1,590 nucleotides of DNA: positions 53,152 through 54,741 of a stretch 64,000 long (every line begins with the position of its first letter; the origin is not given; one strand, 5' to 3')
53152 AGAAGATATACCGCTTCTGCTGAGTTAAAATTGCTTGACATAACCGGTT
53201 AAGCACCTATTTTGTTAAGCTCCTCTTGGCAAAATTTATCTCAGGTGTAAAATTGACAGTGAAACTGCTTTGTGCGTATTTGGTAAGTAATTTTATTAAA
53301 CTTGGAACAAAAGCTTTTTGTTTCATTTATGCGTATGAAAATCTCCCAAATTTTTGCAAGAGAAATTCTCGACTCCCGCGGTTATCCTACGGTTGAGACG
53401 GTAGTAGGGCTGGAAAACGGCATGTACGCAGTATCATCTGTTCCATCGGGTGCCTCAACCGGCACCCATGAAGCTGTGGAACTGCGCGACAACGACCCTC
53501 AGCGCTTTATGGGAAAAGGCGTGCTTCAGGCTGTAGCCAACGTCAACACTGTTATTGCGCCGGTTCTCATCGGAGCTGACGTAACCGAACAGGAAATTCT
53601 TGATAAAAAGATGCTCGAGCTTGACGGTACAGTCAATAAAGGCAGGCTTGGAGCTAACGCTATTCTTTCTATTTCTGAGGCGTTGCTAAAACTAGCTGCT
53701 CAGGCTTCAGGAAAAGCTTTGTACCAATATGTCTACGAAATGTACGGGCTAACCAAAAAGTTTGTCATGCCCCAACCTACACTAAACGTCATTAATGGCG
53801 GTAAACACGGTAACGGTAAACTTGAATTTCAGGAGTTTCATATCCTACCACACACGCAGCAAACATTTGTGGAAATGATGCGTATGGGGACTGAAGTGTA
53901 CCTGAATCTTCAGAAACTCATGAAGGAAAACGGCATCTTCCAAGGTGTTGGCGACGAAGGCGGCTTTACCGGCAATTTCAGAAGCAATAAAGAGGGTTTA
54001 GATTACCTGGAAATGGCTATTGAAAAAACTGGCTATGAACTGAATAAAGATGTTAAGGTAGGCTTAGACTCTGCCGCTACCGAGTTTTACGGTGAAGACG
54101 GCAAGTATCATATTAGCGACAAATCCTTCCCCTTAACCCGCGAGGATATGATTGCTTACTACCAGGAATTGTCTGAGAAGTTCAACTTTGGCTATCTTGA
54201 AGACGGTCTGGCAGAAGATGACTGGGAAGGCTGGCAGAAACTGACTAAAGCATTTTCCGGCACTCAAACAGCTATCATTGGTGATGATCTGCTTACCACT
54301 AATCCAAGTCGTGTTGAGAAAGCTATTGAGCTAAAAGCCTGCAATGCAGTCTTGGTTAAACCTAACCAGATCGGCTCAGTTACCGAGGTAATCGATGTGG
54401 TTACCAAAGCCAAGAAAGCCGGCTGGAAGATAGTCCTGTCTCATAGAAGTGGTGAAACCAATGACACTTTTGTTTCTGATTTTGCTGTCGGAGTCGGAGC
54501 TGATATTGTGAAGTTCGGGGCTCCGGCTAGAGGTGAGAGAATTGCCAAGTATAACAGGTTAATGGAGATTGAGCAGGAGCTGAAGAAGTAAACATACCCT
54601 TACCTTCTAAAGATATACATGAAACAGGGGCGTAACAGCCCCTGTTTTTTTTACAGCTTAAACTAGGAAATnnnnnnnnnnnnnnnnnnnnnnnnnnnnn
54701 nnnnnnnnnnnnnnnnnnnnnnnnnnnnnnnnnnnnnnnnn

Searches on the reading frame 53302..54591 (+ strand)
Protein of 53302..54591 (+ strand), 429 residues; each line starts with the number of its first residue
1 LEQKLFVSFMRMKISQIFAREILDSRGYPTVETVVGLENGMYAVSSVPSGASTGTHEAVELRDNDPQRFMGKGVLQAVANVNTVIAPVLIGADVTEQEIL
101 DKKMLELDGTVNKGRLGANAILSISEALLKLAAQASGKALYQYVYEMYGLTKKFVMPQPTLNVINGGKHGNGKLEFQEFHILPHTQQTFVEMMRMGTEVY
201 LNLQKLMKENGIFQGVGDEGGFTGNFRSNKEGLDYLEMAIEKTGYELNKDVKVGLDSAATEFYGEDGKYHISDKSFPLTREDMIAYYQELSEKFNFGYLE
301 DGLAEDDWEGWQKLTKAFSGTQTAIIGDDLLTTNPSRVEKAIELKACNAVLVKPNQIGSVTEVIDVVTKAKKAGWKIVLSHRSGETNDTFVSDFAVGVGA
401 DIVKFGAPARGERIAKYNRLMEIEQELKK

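Call 9: search_protein_families(library=pfam, proteins=[window:53302-54591:+])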
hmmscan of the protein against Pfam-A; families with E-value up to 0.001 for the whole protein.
window:53302-54591:+ (429 aa): 3 families
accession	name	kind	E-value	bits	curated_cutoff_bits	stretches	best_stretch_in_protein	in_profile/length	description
PF00113.28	Enolase_C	-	4.4e-96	322.1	21.5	1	154-428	2-282/296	Enolase, C-terminal TIM barrel domain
PF03952.21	Enolase_N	-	1.9e-50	170.9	35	1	14-144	1-131/131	Enolase, N-terminal domain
PF13378.12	MR_MLE_C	-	4.9e-08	33.4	29.4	1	278-379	55-152/219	Enolase C-terminal domain-like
